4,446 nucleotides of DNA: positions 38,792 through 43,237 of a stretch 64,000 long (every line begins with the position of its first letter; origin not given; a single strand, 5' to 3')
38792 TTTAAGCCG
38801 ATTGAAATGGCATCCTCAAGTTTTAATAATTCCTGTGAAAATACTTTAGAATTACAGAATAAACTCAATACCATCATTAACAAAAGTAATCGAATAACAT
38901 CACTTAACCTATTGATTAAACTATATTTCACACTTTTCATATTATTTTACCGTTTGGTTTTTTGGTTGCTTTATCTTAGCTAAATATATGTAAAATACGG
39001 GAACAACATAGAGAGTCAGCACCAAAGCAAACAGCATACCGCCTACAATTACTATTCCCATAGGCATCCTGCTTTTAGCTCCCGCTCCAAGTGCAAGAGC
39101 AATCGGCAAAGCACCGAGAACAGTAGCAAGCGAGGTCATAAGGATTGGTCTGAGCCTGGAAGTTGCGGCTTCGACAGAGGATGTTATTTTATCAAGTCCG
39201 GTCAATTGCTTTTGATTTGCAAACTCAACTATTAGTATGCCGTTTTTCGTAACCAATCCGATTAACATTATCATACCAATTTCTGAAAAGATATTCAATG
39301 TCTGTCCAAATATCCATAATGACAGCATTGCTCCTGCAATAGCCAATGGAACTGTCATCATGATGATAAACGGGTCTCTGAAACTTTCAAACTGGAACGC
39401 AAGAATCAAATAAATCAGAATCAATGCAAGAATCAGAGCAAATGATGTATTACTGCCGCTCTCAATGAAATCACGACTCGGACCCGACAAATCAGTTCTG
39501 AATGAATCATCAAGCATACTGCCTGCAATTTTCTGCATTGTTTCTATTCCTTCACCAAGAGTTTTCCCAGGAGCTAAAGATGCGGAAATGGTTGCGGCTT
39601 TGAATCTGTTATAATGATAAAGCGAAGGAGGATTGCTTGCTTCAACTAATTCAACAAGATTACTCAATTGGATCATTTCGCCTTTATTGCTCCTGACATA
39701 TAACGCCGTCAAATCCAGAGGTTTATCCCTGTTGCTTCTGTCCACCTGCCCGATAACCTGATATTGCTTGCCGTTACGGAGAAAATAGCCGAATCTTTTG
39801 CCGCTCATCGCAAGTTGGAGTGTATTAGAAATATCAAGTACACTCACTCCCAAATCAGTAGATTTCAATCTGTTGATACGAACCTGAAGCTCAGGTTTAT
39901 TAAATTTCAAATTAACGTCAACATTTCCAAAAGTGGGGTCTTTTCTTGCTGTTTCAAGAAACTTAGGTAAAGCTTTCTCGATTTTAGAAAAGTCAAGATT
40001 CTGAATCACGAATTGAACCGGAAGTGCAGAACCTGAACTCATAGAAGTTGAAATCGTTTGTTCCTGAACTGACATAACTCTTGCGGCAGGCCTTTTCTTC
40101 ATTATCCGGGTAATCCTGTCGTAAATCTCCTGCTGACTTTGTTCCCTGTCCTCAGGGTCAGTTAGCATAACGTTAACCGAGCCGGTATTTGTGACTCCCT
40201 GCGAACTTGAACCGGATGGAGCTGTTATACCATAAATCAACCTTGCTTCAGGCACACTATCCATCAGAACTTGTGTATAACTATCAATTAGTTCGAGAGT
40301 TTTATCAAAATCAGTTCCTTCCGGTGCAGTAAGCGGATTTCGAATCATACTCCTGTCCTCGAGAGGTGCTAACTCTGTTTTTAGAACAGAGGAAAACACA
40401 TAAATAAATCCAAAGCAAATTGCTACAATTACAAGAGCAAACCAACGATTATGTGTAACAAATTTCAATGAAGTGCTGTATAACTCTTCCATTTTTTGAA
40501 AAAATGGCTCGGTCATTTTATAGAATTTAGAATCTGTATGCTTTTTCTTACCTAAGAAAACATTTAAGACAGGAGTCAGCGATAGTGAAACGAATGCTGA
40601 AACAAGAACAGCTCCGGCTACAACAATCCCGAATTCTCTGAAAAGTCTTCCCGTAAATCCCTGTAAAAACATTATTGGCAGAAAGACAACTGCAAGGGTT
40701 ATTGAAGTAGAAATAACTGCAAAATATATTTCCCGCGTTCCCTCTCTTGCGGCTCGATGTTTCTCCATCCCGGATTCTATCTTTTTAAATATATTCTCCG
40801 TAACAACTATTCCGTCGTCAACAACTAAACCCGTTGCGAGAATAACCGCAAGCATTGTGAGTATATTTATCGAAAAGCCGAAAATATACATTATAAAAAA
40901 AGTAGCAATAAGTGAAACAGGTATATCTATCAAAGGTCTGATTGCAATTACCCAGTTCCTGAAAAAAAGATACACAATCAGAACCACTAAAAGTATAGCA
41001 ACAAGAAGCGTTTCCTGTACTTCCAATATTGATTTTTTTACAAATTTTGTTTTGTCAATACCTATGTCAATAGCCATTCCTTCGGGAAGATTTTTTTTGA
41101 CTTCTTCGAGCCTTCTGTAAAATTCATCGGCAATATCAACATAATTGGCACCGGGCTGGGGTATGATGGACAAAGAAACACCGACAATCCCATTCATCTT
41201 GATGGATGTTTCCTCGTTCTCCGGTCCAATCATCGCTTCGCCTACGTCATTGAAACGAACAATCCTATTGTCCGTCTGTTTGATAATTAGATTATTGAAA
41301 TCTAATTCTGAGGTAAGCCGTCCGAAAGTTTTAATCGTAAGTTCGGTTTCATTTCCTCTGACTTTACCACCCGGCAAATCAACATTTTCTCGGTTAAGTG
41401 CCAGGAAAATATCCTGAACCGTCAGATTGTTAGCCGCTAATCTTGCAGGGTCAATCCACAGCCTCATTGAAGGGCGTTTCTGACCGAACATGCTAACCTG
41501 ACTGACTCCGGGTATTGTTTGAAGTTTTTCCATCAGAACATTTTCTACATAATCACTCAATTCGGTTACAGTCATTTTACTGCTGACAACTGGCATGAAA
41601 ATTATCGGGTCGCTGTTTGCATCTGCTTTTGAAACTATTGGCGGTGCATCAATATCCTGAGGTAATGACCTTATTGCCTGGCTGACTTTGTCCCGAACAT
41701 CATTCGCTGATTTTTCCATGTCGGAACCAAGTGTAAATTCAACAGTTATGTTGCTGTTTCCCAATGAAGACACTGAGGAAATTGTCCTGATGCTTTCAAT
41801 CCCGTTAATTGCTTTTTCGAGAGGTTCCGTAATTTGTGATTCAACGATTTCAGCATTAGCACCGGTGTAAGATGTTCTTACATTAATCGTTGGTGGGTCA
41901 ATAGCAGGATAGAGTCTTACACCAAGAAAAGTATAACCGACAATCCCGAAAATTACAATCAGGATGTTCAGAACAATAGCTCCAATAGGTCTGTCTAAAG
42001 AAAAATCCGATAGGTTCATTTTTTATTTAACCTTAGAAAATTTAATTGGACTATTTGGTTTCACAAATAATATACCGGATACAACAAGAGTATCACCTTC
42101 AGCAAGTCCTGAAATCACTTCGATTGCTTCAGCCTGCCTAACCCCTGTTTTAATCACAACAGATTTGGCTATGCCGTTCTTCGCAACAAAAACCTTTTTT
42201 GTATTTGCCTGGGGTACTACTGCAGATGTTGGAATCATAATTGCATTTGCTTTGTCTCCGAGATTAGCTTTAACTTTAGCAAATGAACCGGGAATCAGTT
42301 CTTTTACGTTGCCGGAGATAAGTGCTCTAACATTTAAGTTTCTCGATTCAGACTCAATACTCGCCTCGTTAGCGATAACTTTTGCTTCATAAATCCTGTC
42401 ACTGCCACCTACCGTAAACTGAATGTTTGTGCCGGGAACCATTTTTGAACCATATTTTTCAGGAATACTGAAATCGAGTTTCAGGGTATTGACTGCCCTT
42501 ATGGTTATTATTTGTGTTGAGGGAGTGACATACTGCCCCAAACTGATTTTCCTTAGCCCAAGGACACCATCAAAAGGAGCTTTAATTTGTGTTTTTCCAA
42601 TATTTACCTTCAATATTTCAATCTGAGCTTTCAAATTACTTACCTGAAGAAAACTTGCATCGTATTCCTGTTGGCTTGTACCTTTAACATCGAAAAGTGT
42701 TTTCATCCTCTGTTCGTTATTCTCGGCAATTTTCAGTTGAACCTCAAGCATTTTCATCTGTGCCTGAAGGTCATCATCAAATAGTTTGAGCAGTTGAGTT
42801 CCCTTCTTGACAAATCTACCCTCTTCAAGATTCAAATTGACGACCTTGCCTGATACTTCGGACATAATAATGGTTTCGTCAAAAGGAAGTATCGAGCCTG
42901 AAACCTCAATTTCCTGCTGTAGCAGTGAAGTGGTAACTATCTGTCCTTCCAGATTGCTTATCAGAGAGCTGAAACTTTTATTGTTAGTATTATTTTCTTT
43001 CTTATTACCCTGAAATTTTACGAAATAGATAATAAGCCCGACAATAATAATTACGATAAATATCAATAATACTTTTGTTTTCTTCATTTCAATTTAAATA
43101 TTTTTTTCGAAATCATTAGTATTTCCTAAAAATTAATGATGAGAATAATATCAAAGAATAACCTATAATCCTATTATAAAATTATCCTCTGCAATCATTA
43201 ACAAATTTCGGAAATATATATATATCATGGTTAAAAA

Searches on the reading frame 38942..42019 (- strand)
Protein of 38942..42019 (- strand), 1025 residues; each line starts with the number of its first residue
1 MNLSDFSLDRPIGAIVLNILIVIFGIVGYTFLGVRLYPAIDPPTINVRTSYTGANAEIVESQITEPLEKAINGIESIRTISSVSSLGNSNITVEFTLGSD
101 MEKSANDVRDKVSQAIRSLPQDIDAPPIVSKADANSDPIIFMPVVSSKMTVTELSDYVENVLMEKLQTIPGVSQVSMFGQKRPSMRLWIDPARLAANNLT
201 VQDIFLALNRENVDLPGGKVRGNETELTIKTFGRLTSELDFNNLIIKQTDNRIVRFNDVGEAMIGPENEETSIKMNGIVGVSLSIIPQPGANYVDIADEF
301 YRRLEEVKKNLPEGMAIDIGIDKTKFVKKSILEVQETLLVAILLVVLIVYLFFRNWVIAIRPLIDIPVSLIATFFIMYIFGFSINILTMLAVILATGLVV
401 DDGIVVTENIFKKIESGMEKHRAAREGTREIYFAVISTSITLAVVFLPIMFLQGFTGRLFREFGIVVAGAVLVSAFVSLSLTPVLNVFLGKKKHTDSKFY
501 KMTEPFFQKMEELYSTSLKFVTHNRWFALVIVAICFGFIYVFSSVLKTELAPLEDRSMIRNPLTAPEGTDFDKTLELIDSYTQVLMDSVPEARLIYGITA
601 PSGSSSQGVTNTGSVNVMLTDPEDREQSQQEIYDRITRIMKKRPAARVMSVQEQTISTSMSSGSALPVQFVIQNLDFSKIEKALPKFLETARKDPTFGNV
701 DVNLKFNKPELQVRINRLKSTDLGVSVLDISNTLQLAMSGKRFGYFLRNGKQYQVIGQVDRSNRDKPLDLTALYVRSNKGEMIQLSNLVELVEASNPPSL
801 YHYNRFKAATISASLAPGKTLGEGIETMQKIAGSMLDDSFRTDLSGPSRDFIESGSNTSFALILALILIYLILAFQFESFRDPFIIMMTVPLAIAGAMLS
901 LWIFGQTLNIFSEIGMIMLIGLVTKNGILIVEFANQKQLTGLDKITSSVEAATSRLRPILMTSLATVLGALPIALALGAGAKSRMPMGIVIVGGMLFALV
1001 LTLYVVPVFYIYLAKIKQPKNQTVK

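Call 9: search_protein_families(library=pfam, proteins=[window:38942-42019:-], max_evalue=0.001)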
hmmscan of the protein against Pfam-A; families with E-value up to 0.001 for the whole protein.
window:38942-42019:- (1025 aa): 3 families
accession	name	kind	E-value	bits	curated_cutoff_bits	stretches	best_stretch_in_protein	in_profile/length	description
PF00873.25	ACR_tran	-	3.4e-287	955.7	28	1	4-1013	2-1020/1021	AcrB/AcrD/AcrF family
PF03176.21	MMPL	-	6.3e-16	58.7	20.5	2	337-495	148-308/333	MMPL family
PF02355.23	SecD_SecF_C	-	0.0001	22.2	20.5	1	337-483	36-180/189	Protein export membrane protein SecD/SecF, C-terminal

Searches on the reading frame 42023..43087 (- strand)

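Call 9: search_protein_families(library=pfam, proteins=[window:42023-43087:-], max_evalue=0.001)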
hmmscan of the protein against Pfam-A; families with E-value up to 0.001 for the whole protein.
window:42023-43087:- (354 aa): 3 families
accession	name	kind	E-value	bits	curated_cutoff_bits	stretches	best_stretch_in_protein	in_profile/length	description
PF16576.10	HlyD_D23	-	8.7e-18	64.8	30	1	56-270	2-214/214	Barrel-sandwich domain of CusB or HlyD membrane-fusion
PF13437.12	HlyD_3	-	1.5e-17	64.7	22.2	2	168-263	2-102/106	HlyD family secretion protein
PF13533.13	Biotin_lipoyl_2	-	4.6e-05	23.6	29.8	1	74-100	3-29/32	Biotin-lipoyl like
